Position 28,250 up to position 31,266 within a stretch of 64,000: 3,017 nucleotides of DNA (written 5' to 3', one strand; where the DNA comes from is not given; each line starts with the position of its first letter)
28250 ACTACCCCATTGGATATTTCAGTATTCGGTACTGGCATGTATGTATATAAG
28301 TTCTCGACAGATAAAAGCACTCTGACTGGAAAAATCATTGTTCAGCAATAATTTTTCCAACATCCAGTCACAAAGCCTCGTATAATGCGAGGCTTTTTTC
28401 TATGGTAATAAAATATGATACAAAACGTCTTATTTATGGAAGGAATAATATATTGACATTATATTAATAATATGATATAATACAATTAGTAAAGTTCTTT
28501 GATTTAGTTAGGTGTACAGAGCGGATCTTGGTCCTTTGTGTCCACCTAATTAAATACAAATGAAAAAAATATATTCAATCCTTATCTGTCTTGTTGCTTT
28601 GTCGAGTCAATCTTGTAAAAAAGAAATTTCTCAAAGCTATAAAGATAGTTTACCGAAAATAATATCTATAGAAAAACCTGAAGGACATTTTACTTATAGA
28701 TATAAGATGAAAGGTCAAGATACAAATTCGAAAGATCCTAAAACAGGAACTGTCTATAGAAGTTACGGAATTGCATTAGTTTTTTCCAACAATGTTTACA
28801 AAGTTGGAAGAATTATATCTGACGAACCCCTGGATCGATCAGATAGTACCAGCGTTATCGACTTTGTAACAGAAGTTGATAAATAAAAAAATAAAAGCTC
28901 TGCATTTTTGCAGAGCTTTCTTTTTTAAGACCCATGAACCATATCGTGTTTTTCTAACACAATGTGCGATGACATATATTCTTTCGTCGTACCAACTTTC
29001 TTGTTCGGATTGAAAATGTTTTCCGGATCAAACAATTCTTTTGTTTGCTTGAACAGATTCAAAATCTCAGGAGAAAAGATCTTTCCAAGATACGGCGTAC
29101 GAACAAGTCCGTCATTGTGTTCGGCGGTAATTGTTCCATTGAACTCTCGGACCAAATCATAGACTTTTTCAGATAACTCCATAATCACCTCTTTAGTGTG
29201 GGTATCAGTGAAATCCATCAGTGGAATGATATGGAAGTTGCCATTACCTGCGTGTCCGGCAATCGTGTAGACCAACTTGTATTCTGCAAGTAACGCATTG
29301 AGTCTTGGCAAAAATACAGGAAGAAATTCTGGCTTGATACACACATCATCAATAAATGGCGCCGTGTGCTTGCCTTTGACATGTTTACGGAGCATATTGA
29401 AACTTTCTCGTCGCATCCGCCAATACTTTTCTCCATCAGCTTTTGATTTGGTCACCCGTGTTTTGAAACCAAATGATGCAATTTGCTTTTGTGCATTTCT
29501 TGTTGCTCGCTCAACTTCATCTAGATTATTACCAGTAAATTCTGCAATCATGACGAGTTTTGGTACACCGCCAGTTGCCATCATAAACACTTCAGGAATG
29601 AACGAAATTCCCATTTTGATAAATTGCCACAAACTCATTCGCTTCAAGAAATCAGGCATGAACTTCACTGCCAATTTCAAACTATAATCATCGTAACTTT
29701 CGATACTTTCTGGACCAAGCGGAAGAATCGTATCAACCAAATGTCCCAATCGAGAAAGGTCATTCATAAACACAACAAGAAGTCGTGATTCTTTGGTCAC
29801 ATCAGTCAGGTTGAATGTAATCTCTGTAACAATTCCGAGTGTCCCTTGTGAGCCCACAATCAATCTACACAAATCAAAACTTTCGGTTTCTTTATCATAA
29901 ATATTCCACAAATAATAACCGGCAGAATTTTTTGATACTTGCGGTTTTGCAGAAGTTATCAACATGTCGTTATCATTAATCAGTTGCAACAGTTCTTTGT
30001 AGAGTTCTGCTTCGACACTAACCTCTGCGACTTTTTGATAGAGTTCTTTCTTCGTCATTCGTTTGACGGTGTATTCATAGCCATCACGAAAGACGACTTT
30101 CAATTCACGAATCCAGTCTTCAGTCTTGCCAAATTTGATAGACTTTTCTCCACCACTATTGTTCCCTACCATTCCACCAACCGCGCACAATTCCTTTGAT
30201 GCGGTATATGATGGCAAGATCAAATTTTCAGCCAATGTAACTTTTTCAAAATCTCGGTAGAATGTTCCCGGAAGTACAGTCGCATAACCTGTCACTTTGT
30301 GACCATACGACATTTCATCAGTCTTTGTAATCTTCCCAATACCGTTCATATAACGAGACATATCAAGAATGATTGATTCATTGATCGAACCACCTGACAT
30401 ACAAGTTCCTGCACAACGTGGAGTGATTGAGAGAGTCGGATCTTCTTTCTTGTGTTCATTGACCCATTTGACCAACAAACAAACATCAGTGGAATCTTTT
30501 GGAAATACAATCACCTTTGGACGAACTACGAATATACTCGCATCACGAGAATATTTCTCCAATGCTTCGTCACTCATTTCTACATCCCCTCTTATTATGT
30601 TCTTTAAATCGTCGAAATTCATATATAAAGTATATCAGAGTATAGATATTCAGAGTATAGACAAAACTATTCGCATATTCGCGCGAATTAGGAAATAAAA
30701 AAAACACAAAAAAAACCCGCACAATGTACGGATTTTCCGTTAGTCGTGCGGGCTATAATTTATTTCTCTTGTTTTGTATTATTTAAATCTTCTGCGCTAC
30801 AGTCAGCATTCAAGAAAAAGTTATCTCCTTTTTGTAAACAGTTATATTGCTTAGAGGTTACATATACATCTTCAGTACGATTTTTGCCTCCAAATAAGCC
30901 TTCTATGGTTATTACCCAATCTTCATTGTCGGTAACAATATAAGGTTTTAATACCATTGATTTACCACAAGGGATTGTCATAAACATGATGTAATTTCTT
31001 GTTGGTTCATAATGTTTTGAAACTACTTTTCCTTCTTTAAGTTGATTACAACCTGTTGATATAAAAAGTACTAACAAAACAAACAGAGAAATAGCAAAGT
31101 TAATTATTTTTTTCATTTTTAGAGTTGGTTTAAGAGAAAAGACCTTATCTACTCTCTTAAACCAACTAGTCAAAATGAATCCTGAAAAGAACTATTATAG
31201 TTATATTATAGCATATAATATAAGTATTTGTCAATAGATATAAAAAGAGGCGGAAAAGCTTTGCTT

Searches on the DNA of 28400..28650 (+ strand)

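Call 8: search_rna_families(source=window, start=28400, end=28650, threshold=evalue, max_evalue=10, show_alignments=4)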
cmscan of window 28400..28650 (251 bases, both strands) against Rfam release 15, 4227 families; matches with E-value up to 10: 4.
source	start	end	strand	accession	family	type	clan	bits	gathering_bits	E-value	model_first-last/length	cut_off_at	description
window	28551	28635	+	RF01567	DdR17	Gene; snRNA; snoRNA; CD-box;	-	20.3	80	5.4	1-70/70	no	D. discoideum snoRNA DdR17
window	28460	28558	+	RF00477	snosnR66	Gene; snRNA; snoRNA; CD-box;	-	17.3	65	4.2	1-104/104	no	Small nucleolar RNA snR66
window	28559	28589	+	RF01626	ceN30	Gene; snRNA; snoRNA; CD-box;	-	13.5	65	4.4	32-68/73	no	Caenorhabditis snoRNA ceN30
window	28505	28553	+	RF03921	MIR860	Gene; miRNA;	-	13.3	89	7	1-115/115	no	MIR860 microRNA precursor family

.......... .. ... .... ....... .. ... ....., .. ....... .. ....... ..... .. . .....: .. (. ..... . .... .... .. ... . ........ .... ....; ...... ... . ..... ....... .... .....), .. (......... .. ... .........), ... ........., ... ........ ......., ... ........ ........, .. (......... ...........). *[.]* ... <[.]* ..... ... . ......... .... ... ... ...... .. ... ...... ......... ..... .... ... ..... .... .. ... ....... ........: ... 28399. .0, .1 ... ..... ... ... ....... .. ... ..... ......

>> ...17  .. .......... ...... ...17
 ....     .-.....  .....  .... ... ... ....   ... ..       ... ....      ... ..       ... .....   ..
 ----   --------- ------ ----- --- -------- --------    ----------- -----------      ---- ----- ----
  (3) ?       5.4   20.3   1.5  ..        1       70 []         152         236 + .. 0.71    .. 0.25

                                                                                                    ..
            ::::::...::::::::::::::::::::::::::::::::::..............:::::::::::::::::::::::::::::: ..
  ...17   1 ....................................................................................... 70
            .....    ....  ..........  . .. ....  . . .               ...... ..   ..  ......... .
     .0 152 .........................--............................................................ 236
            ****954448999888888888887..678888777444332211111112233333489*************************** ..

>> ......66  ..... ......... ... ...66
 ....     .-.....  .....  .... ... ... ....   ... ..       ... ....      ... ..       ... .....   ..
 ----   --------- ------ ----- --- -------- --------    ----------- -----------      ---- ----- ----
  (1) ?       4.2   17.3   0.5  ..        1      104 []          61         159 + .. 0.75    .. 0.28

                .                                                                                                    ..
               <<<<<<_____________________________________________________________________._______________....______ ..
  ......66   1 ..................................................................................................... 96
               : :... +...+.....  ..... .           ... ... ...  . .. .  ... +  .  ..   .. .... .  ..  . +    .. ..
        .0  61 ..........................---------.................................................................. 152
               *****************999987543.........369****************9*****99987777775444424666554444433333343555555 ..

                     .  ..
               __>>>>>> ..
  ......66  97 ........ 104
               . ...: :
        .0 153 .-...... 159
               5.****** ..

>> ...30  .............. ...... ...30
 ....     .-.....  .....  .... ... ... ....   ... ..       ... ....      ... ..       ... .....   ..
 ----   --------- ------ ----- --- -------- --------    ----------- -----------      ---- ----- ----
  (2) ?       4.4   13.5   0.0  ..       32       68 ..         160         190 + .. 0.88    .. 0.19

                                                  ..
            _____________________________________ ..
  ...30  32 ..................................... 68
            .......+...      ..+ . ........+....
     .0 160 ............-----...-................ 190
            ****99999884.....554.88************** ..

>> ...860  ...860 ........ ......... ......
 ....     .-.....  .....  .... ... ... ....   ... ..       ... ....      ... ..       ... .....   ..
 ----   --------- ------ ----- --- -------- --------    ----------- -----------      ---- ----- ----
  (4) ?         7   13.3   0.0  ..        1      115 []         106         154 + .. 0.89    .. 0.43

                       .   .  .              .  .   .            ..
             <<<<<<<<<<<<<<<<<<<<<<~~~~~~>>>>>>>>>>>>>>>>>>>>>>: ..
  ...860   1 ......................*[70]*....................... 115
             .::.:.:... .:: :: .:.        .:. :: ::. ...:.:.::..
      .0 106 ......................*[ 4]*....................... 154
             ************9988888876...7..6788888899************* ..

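Call 33: build_rna_model(alignment_id=A3, structure=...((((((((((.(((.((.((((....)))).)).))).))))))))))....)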
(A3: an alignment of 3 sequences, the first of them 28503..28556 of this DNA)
Model R1 built from alignment A3 (3 sequences, 55 columns); structure: as given.
model positions 53; base pairs 19; branch points 0; effective number of sequences 3; information 0.933 bits per position. Calibrated on 0.2 Mb of random sequence (short: E-values are rough).
structure used (alignment columns):
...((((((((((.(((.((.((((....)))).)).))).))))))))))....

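Call 34: search_with_rna_model(model_id=R1, source=window, filters=off, max_evalue=10, show_alignments=8)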
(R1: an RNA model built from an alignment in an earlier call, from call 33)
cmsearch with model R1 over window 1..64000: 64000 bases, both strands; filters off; matches with E-value up to 10: 25.
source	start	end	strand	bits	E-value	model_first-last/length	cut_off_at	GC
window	33306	33358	-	75.7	8.2e-19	1-53/53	no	0.3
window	28503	28556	+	71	2e-17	1-53/53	no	0.39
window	31119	31170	-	64.7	1.3e-15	1-53/53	no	0.33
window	31120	31172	+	39.1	4.2e-08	1-53/53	no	0.34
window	33308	33360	+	39.1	4.3e-08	1-53/53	no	0.3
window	28501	28554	-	32.5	3.7e-06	1-53/53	no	0.41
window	59859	59922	+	20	0.016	1-53/53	no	0.38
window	6618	6661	-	16.9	0.13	1-53/53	no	0.23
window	17712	17762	+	15.6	0.31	1-53/53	no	0.25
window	17711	17760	-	15.6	0.32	1-53/53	no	0.24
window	31236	31288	+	15.5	0.34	1-53/53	no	0.36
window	59857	59920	-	14.9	0.51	1-53/53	no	0.38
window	31239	31281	-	14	0.96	1-53/53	no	0.37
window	19457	19490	-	13.5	1.3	1-53/53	no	0.32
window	63466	63494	+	13.1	1.7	1-53/53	no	0.14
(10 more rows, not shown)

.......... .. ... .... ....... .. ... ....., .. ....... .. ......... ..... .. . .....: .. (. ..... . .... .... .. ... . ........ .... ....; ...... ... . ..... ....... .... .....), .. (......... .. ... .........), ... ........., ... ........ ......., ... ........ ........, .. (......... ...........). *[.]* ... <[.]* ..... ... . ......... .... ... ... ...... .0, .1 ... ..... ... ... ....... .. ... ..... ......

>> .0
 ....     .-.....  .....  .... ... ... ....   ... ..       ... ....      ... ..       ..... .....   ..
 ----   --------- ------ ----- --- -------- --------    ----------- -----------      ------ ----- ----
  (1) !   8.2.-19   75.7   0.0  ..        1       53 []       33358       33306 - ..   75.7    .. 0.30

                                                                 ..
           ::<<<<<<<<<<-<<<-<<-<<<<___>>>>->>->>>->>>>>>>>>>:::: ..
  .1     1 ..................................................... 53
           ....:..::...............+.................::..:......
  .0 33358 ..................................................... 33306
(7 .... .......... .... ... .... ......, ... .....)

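Call 35: search_with_rna_model(model_id=R1, sources=[L003, L004, L005], filters=off, max_evalue=10, show_alignments=3)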
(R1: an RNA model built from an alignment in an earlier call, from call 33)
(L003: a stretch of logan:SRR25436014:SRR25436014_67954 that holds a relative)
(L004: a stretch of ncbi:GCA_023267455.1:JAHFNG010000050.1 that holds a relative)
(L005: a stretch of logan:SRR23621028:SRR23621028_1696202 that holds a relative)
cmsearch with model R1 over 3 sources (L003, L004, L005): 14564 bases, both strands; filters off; matches with E-value up to 10: 8.
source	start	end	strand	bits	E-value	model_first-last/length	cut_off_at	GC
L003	2360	2405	+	14.7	0.13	1-53/53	no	0.3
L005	1025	1056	-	9.9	3.3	1-53/53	no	0.28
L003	2358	2404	-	9.9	3.3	1-53/53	no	0.3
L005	1027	1058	+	9.8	3.5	1-53/53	no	0.28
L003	5674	5701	+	9.7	3.9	1-53/53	no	0.21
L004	170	209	+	9.1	5.6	1-53/53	no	0.32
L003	3986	4026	-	8.9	6.5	1-53/53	no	0.24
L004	2251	2317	+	8.3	9.9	1-53/53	no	0.25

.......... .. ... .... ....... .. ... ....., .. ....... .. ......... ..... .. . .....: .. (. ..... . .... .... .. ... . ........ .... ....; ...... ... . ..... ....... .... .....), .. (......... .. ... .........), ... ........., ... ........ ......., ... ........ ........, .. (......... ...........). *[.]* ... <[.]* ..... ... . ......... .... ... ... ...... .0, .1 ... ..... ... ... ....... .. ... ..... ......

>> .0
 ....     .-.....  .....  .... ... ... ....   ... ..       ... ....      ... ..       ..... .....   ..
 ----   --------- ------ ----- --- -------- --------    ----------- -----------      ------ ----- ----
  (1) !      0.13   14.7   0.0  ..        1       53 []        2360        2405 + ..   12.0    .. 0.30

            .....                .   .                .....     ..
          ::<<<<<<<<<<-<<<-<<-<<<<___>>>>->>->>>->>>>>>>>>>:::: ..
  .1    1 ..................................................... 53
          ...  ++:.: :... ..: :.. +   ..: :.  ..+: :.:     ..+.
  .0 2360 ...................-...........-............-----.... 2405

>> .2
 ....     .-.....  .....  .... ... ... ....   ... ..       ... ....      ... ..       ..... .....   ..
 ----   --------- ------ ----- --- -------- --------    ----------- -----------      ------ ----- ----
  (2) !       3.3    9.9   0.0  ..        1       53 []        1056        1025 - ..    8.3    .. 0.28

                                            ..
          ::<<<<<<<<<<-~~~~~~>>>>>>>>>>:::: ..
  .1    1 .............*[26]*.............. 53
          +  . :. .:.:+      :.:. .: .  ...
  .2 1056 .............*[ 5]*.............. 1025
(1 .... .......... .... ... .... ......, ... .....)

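Call 47: search_with_rna_model(model_id=R1, sources=[L006, L007, L008, L009, L001], filters=off, max_evalue=1, show_alignments=6)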
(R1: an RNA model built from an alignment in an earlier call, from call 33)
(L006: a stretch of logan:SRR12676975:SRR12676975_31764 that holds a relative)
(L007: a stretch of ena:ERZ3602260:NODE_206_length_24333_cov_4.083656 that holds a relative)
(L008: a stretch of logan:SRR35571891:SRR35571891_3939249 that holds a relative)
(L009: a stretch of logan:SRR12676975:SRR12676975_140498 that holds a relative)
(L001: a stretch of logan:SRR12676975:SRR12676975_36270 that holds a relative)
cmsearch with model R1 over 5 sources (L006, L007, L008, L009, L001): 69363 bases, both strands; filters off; matches with E-value up to 1: 12.
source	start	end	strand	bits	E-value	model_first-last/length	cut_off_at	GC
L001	9235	9287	+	75.7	8.9e-19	1-53/53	no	0.3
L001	14037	14090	-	71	2.2e-17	1-53/53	no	0.39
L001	11423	11474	+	64.7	1.5e-15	1-53/53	no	0.33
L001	11421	11473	-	39.1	4.5e-08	1-53/53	no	0.34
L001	9233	9285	-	39.1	4.6e-08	1-53/53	no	0.3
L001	14039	14092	+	32.5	4e-06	1-53/53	no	0.41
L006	5698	5727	+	18.2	0.06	1-53/53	no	0.17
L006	5696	5725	-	17.8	0.078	1-53/53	no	0.17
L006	14324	14367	-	16.9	0.14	1-53/53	no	0.23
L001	11305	11357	-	15.5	0.37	1-53/53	no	0.36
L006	2192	2230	+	15.2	0.46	1-53/53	no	0.44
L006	2190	2228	-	15.1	0.47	1-53/53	no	0.44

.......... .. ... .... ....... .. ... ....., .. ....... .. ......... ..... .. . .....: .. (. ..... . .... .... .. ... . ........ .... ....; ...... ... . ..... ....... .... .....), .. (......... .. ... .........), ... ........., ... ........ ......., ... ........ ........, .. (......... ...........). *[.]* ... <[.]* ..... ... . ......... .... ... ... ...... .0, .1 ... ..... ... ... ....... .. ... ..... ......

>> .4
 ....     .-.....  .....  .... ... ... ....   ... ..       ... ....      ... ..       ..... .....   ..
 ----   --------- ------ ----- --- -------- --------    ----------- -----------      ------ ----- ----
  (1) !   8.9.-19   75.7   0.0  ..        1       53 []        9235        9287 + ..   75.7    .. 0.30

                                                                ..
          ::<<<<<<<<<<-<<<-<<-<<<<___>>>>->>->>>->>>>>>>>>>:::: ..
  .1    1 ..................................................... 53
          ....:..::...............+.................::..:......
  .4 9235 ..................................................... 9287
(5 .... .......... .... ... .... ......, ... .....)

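Call 66: search_with_rna_model(model_id=R1, sources=[L010, L011, L012, L013, L014], filters=off, max_evalue=1, show_alignments=3)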
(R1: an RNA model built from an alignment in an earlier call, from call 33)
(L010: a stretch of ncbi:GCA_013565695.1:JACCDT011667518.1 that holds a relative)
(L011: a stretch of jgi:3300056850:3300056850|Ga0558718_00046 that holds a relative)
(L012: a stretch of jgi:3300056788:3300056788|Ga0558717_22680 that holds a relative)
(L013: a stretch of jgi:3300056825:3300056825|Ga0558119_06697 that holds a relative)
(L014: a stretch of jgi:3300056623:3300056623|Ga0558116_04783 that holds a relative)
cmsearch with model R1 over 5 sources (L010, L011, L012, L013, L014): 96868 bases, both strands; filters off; matches with E-value up to 1: 4.
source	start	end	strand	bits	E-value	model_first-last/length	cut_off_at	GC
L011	14636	14699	+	24.2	0.0014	1-53/53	no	0.3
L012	9831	9894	+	24.2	0.0014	1-53/53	no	0.3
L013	10596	10642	-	15.8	0.41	1-53/53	no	0.36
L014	10596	10642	-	15.8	0.41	1-53/53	no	0.36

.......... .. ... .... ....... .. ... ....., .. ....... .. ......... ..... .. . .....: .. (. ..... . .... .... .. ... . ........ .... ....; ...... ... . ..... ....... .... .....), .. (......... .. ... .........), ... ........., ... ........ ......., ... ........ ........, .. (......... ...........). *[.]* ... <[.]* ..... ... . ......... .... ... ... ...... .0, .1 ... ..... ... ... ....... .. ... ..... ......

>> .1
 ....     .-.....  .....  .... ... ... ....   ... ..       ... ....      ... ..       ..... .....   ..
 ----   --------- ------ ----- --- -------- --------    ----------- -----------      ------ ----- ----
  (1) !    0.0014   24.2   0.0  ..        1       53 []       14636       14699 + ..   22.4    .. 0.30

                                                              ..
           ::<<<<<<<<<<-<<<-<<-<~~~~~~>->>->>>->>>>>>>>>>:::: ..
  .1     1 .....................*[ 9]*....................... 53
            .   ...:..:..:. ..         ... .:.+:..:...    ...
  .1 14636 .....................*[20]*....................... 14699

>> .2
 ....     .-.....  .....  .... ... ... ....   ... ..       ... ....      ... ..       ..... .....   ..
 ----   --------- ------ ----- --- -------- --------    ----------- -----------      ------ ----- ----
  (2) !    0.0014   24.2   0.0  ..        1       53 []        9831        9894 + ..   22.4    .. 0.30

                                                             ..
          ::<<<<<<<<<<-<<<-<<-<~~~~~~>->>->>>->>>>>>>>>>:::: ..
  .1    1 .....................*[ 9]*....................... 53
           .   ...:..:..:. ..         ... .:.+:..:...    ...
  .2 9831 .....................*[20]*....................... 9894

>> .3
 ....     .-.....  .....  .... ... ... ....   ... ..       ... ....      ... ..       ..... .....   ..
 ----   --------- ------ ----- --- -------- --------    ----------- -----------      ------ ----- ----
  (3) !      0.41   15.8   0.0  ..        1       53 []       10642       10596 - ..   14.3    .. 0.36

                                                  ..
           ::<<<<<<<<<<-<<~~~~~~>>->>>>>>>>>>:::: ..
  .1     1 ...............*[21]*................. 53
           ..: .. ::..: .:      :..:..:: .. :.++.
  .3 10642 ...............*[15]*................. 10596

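Call 79: build_rna_model(alignment_id=A7, structure=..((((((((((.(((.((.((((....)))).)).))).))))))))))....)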
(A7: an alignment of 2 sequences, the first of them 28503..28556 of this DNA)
Model R2 built from alignment A7 (2 sequences, 54 columns); structure: as given.
model positions 54; base pairs 19; branch points 0; effective number of sequences 2; information 0.959 bits per position. Calibrated on 0.2 Mb of random sequence (short: E-values are rough).
structure used (alignment columns):
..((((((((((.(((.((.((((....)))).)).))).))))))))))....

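Call 80: search_with_rna_model(model_id=R2, sources=[window, L011, L003, L007], filters=default, max_evalue=10, show_alignments=4)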
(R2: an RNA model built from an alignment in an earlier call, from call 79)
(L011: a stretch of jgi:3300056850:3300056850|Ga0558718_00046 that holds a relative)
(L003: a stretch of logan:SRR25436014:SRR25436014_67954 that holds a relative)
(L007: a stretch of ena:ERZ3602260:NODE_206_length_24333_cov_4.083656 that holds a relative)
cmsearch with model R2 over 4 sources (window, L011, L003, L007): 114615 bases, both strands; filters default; matches with E-value up to 10: 5.
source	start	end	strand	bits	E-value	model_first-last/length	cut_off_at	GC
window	28503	28556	+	82.9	5.9e-18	1-54/54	no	0.39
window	33306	33358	-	80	3.3e-17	1-54/54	no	0.3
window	28501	28554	-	39.5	8.3e-07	1-54/54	no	0.41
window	33308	33360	+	38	1.9e-06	1-54/54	no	0.3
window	31116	31170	-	27.2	0.0012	1-54/54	no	0.31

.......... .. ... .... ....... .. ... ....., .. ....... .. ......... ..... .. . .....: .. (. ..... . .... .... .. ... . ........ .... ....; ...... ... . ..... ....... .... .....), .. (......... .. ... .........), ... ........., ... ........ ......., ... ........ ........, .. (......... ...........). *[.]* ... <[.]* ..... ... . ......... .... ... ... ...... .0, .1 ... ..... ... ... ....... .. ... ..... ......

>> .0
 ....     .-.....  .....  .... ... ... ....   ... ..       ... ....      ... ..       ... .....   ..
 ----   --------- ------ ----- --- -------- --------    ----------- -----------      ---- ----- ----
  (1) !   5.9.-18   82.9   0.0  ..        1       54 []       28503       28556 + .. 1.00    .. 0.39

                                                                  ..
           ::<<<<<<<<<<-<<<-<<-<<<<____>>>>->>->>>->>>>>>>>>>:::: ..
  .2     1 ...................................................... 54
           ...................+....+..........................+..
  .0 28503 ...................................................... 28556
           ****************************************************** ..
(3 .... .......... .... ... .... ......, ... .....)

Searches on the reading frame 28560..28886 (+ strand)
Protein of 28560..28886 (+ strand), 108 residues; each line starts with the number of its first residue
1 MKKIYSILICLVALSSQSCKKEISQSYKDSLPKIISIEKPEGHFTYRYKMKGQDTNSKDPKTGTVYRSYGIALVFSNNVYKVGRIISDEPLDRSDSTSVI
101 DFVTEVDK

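Call 16: search_protein_families(library=pfam, proteins=[window:28560-28886:+], max_evalue=1)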
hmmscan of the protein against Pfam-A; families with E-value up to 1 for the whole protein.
window:28560-28886:+ (108 aa): 1 family
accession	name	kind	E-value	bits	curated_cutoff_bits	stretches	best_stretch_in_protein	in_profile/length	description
PF25311.1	WDGH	-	0.2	12.4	27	1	15-54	32-69/97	WDGH domain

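Call 17: search_protein_families(library=ncbifam, proteins=[window:28560-28886:+], max_evalue=1)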
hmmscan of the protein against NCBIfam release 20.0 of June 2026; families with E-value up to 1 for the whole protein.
window:28560-28886:+ (108 aa): 4 families
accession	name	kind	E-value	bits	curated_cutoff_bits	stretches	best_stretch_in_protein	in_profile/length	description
NF051862.1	BT4005_BT4719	subfamily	0.07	12.9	60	1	3-43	5-46/211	NigD1/NigD2 family lipoprotein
NF037951.1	spanin2_2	subfamily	0.072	13.2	100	1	1-31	1-31/107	bacteriophage spanin2 family protein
NF052634.1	Riean_0653_fam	subfamily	0.079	13.9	57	1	1-34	1-31/176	Riean_0653 family protein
NF050142.1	PG1828_fam_lipo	equivalog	0.33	11.7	50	0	1-24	1-24/59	PG1828 family lipoprotein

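Call 55: find_homologous_proteins(query=window:28560-28886:+, max_evalue=0.01)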
Query window:28560-28886:+ (108 aa): 1 proteins with E <= 0.01 among 3 candidates.
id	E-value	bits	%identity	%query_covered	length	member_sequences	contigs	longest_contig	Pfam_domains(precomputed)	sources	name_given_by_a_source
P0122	1.7e-63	229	100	100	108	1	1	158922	-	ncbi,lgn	ncbi:MAG: hypothetical protein WCO58_01180 [bacterium]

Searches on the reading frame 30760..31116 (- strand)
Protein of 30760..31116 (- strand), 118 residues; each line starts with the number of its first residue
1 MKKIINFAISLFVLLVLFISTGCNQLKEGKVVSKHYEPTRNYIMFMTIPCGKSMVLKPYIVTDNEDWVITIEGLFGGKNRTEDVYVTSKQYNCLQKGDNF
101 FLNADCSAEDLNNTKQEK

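Call 16: search_protein_families(library=pfam, proteins=[window:30760-31116:-], max_evalue=1)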
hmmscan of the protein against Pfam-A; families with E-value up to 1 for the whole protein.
window:30760-31116:- (118 aa): 0 families

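Call 17: search_protein_families(library=ncbifam, proteins=[window:30760-31116:-], max_evalue=1)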
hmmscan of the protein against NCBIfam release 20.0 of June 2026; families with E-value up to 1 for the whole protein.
window:30760-31116:- (118 aa): 2 families
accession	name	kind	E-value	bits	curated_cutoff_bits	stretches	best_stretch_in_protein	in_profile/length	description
NF011297.0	PRK14710.1-1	equivalog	0.024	15.4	173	1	2-49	9-50/86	hypothetical protein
NF003747.0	PRK05346.1-2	equivalog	0.051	12.8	336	1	4-48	11-55/260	Na(+)-translocating NADH-quinone reductase subunit C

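Call 62: search_protein_representatives(protein=window:30760-31116:-)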
Query: 118 residues. Proteins with E-value up to 0.001 (for the whole library): 309; up to 1e-10: 56; up to 1e-30: 1. The best 150 are listed.
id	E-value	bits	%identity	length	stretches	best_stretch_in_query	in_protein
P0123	1.0e-74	264.1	100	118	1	1-118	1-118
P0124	6.3e-27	110.1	53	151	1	11-118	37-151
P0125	1.0e-26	109.4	46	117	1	5-118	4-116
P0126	1.6e-23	99.1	43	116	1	11-115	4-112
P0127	1.1e-22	96.4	48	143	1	9-118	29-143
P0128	2.6e-22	95.2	47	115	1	11-116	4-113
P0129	4.6e-22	94.4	45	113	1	11-115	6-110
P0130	1.4e-21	92.9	42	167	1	6-117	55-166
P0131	5.9e-21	90.9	47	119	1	11-118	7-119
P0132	1.1e-20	89.9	43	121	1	8-116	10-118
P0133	1.3e-20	89.7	41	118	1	11-116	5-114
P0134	4.3e-19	84.8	40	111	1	15-115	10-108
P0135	6.4e-19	84.3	44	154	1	1-118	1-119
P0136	1.5e-18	83.1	40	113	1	12-115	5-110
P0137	1.8e-18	82.9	39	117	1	11-118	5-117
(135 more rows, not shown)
